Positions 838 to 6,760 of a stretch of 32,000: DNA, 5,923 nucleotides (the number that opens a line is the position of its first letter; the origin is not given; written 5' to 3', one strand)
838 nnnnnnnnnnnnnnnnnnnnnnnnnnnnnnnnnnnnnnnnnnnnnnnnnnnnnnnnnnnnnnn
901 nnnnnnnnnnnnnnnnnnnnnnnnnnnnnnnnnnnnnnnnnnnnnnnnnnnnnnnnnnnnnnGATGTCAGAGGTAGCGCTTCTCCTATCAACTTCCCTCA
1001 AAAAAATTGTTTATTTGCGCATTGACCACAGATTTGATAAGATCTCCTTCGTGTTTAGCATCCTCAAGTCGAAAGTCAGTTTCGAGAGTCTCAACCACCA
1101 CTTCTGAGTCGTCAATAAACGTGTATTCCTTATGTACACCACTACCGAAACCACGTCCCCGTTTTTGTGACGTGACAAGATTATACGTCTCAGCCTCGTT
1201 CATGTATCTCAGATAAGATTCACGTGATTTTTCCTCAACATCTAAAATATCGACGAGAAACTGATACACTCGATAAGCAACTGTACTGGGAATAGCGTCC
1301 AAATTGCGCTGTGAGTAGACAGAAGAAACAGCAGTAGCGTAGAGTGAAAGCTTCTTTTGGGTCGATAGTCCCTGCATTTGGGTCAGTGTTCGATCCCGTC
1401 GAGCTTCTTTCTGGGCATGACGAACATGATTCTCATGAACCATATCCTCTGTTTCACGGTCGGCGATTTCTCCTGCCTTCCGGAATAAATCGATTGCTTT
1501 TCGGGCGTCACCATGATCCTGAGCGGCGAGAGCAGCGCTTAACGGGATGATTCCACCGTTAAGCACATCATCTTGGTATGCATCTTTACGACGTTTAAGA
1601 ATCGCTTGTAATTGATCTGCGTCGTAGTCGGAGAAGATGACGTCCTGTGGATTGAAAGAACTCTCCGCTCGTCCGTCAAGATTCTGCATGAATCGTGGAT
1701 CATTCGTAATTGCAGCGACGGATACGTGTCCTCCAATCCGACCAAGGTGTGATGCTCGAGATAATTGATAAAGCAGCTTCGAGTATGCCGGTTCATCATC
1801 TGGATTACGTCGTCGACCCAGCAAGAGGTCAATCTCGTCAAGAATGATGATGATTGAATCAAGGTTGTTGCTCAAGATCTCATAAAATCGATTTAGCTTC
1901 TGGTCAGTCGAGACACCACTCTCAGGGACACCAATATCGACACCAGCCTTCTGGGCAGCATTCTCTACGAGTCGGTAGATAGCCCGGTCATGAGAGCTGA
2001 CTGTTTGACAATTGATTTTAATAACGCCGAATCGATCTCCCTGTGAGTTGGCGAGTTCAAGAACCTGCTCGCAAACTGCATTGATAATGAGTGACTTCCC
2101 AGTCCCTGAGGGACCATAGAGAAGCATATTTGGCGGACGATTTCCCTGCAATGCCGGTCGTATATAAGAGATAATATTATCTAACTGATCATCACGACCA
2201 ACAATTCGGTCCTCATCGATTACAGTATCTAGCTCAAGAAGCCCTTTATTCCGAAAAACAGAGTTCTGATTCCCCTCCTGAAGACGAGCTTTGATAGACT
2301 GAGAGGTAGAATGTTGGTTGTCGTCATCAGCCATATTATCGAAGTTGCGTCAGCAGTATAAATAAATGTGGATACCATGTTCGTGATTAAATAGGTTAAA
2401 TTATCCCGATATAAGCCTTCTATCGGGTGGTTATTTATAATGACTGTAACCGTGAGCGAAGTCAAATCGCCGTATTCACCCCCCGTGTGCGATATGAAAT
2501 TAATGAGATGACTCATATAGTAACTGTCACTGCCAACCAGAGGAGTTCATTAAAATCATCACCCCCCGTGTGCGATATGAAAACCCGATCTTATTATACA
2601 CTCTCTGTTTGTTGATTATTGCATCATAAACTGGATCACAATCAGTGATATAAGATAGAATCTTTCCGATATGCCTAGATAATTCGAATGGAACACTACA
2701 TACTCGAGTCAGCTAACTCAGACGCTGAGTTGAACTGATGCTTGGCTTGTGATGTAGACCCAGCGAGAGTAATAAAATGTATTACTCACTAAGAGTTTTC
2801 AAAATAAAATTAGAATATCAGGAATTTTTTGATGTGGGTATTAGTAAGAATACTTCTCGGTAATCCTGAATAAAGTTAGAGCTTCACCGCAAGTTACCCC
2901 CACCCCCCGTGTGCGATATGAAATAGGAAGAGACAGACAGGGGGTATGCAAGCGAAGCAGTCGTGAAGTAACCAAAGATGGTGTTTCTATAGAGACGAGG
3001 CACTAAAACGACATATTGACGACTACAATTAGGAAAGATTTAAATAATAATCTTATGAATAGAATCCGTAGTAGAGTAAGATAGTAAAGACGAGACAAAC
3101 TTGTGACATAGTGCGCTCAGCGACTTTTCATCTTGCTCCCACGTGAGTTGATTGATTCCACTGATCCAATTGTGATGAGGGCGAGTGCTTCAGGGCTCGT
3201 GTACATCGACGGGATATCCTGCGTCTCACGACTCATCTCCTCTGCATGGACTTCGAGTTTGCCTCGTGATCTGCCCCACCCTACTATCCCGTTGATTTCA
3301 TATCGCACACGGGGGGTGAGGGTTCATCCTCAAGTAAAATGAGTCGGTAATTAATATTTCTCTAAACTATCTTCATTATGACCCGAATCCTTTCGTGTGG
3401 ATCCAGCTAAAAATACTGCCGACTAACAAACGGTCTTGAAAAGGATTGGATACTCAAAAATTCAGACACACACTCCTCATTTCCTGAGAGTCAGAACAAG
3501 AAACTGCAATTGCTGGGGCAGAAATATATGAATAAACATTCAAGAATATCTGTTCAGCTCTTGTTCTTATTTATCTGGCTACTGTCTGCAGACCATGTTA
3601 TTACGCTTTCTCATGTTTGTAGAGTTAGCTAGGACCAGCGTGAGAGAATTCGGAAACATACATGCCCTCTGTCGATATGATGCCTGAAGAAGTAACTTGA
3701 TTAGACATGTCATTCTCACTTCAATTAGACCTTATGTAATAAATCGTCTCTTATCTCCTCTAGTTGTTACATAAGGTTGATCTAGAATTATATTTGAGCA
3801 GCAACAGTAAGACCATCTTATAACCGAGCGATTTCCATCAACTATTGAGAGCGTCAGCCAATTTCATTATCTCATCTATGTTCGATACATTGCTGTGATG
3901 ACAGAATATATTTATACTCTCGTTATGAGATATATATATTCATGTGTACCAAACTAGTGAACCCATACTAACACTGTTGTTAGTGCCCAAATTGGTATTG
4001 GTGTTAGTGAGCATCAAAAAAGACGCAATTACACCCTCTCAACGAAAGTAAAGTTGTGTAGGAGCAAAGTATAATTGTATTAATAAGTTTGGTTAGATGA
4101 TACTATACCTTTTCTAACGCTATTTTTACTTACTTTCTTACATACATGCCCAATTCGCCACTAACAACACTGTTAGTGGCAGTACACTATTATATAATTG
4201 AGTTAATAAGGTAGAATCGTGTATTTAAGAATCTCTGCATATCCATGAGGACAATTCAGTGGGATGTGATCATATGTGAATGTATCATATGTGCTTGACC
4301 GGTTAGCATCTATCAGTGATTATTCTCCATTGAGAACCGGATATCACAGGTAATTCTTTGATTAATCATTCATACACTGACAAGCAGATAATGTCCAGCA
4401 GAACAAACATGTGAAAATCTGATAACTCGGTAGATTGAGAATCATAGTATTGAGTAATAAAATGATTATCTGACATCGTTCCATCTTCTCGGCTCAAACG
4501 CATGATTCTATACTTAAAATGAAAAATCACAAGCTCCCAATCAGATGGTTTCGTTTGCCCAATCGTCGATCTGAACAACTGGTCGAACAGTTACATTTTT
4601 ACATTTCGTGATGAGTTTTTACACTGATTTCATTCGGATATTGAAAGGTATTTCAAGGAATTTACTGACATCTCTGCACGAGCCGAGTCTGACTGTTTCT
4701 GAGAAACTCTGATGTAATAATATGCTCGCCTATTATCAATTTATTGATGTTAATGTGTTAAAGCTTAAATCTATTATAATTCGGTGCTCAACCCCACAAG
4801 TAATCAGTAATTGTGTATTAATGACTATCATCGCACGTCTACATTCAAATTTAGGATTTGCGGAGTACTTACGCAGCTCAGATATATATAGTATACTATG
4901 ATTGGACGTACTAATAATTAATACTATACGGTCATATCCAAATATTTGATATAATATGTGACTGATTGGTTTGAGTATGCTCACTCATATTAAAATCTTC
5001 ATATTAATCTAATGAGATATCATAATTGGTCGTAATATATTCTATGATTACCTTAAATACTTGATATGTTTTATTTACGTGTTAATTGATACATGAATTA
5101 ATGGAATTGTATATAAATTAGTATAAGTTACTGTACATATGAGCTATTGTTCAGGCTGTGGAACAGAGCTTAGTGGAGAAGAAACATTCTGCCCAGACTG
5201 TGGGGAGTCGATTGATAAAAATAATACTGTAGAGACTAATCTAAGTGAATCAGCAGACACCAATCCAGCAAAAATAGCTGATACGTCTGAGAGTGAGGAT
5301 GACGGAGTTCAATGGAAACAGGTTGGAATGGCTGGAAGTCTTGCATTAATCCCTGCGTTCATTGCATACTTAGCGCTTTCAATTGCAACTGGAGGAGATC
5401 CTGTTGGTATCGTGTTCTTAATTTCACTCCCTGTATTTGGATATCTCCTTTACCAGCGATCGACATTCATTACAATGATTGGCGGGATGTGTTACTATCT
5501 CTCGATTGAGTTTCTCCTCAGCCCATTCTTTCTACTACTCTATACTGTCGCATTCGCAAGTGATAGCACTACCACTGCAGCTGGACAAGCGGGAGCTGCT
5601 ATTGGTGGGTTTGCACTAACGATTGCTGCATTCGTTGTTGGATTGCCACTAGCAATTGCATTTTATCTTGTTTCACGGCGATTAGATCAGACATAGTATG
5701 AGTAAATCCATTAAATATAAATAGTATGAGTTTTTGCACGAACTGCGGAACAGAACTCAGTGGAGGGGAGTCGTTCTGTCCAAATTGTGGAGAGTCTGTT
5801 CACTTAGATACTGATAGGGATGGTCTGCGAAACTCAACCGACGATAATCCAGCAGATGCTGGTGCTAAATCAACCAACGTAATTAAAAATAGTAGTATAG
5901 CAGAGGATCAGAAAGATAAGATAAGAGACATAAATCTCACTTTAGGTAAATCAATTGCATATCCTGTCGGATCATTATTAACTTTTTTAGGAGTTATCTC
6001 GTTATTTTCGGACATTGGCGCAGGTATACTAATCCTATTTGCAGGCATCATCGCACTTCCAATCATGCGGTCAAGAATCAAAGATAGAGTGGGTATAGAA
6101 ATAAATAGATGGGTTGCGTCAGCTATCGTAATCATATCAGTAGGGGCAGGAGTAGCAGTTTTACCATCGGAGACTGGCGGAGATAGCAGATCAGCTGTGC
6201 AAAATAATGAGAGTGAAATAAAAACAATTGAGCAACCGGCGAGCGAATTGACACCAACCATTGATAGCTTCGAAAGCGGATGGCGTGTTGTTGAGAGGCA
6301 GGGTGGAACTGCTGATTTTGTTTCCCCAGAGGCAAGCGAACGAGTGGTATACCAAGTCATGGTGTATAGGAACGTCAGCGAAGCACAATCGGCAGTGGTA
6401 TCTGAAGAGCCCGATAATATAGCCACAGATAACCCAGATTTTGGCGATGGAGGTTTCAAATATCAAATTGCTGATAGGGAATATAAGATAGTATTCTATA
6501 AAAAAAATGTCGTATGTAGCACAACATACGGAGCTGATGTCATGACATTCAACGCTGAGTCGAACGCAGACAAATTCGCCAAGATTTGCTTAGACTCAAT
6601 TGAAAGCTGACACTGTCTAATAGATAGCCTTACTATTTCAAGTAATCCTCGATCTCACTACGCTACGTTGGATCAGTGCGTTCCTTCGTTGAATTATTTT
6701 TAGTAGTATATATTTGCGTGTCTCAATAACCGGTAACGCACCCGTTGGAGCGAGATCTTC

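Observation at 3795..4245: Three-copy non-coding element whose conserved core is bounded by two hairpin palindromes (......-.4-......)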

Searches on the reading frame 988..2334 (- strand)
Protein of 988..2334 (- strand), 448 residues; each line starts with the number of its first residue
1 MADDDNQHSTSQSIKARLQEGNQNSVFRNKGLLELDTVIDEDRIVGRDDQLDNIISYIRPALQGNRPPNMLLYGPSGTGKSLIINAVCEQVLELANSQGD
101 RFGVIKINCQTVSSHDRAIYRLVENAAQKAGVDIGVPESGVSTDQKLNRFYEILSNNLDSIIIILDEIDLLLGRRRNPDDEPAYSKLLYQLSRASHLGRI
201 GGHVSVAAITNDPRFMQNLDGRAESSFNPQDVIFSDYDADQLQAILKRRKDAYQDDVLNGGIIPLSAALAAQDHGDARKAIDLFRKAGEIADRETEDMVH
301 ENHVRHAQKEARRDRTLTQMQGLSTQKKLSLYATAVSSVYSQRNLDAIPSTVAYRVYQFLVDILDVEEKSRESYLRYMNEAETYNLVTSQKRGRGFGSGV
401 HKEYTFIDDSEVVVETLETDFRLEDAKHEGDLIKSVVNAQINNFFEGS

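Call 23: find_encoding_contigs(protein=window:988-2334:-, flank=10000, max_places=10)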
Protein window:988-2334:- (448 aa): 1 contig read that carries it; 1 place shown.
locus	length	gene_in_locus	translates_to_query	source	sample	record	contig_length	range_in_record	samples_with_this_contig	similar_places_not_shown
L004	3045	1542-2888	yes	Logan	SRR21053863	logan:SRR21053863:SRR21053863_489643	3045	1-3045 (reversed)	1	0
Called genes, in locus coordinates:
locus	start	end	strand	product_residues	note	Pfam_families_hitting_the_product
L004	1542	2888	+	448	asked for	PF05673:DUF815 (weak), PF05621:TniB (weak), PF13191:AAA_16, PF00004:AAA, PF13401:AAA_22, PF22606:Cdc6-ORC-like_ATPase_lid (weak), PF22703:Cdc6_lid, PF09079:WHD_Cdc6, +1 more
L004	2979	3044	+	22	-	?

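Call 24: search_protein_families(library=pfam, proteins=[window:988-2334:-], max_evalue=0.01)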
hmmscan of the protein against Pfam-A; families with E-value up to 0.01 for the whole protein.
window:988-2334:- (448 aa): 14 families
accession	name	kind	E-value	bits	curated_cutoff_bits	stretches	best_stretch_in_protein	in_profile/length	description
PF22703.2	Cdc6_lid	-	7.5e-22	77.4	27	1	244-309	2-68/68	Cdc6 AAA+ ATPase-type lid domain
PF00004.35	AAA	-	8.2e-13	49.4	21.2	1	70-215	1-113/131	ATPase family associated with various cellular activities (AAA)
PF13191.12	AAA_16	-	1.1e-11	45.9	32.6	1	44-193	2-157/167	AAA ATPase domain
PF09079.17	Cdc6_C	-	1.2e-08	35.2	25.1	1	319-415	2-95/96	CDC6, C terminal winged helix domain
PF13401.12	AAA_22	-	1e-07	32.7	27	1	69-181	7-98/130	AAA domain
PF05673.19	DUF815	-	1.3e-06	28.2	23.8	1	39-112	25-92/249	Protein of unknown function (DUF815)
PF22606.2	Cdc6-ORC-like_ATPase_lid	-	2.4e-06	27.8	27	1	237-294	1-59/60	Cdc6/ORC-like, ATPase lid domain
PF05621.17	TniB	-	6.1e-06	26.2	22.4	1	61-178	29-139/189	Bacterial TniB protein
PF01637.24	ATPase_2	-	1.3e-05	25.5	33.2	1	55-174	8-125/225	ATPase domain predominantly from Archaea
PF20703.3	nSTAND1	-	3.2e-05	24.2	27.1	1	40-194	12-150/379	Novel STAND NTPase 1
PF13245.12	AAA_19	-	0.0001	22.9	25.1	1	67-168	11-99/134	AAA domain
PF25201.1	nSTAND6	-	0.0018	18.7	27.7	1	46-117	3-62/148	Novel STAND NTPase 6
PF05729.18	NACHT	-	0.0062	16.8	26.7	0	70-199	3-121/167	NACHT domain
PF12775.13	AAA_7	-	0.0091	16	25.8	0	69-91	35-57/181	P-loop containing dynein motor region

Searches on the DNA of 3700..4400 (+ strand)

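Call 11: search_dna_similar(query=window:3795-4245:+, collection=plasmids, mode=distant, max_rows=30)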
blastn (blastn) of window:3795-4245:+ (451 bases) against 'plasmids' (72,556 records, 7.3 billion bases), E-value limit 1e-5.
No match.

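Call 12: search_dna_similar(query=window:3795-4245:+, collection=phages, mode=distant, max_rows=30)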
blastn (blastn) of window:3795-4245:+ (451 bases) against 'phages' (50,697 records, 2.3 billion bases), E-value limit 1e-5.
No match.
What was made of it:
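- Tried and rejected: BLASTN of the element against the phage and PLSDB plasmid collections found no match (calls 11, 12).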

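Call 46: search_rna_families(source=window, start=3700, end=4400, threshold=evalue, max_evalue=10)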
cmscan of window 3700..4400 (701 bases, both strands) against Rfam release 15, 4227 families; matches with E-value up to 10: 4.
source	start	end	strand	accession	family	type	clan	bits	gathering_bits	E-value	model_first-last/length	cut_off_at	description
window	4064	4136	+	RF02732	JA04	Gene; sRNA;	-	19.8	81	3.6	1-81/81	no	Aggregatibacter sRNA JA04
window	4305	4374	-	RF02407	snoR122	Gene; snRNA; snoRNA; CD-box;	-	16.9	36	4.6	1-74/74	no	Small nucleolar RNA snoR122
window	3891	3986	+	RF01283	snoU30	Gene; snRNA; snoRNA; CD-box;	CL00052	16.4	45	4.8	1-86/86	no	Small nucleolar RNA U30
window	3884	3964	+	RF02474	GlsR5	Gene; snRNA; snoRNA; CD-box;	-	13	100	2.9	1-89/89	no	Small nucleolar RNA GlsR5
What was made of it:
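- On Any Rfam RNA family: At E<=10 on 3700-4400 only four chance-level hits appear, each far below its gathering score (call 46).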

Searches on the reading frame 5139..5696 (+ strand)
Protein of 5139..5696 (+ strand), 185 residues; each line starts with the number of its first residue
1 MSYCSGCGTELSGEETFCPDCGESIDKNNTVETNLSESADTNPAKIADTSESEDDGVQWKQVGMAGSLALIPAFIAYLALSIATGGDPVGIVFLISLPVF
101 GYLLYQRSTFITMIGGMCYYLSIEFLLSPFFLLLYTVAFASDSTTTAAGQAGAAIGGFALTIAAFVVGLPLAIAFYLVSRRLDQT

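Call 97: search_protein_families(library=pfam, proteins=[window:5139-5696:+], max_evalue=0.01)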
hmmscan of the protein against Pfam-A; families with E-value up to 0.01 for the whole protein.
window:5139-5696:+ (185 aa): 3 families
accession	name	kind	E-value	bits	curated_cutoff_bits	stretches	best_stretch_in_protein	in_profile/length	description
PF13240.11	Zn_Ribbon_1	-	7.1e-05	22.9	25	1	3-23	1-21/23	zinc-ribbon domain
PF12773.13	DZR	-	0.00067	20.2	27.3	1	3-28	14-37/45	Double zinc ribbon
PF13248.11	Zn_ribbon_3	-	0.0015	18.4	27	1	3-23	4-24/26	zinc-ribbon domain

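Call 104: find_encoding_contigs(protein=window:5139-5696:+, flank=6000, max_places=10)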
Protein window:5139-5696:+ (185 aa): 6 contigs read that carry it; 5 places shown.
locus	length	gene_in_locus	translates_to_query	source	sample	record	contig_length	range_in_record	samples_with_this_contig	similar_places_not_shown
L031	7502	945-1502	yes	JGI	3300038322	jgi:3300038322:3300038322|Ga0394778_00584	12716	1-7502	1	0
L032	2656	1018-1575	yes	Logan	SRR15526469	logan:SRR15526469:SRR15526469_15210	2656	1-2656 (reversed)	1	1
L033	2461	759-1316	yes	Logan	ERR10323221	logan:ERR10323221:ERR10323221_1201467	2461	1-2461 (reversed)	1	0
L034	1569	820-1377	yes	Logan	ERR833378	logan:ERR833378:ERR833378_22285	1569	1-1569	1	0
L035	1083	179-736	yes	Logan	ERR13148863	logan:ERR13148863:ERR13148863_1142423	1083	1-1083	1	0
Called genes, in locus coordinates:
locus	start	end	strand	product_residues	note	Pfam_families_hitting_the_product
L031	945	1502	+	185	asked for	-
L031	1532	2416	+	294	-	PF13240:Zn_Ribbon_1 (weak)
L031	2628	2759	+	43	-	-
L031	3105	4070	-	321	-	-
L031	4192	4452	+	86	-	-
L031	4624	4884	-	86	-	-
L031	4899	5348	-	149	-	-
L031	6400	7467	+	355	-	PF01939:NucS_C (weak)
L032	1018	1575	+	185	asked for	-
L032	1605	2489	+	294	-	PF13240:Zn_Ribbon_1 (weak)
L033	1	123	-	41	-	?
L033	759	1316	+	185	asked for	-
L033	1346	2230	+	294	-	PF13240:Zn_Ribbon_1 (weak)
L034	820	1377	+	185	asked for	-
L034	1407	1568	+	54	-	?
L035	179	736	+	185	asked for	-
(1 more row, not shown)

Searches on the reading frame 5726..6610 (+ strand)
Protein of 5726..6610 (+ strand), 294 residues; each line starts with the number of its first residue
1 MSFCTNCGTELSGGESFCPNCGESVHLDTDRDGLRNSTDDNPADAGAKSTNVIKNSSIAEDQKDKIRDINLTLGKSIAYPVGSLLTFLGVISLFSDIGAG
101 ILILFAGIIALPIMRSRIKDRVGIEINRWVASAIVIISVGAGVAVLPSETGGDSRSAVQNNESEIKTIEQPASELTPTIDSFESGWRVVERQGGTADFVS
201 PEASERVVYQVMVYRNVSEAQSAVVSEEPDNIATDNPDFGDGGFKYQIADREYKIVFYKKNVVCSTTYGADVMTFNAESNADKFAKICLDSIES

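Call 97: search_protein_families(library=pfam, proteins=[window:5726-6610:+], max_evalue=0.01)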
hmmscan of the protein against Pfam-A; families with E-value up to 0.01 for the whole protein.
window:5726-6610:+ (294 aa): 3 families
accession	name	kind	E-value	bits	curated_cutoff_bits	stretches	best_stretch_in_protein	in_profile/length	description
PF13240.11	Zn_Ribbon_1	-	1.3e-07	31.7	25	1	3-23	1-21/23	zinc-ribbon domain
PF12773.13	DZR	-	3.8e-05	24.2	27.3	1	3-28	14-37/45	Double zinc ribbon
PF14803.11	Zn_ribbon_Nudix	-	0.005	17.2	25.6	0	17-30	2-15/34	Nudix N-terminal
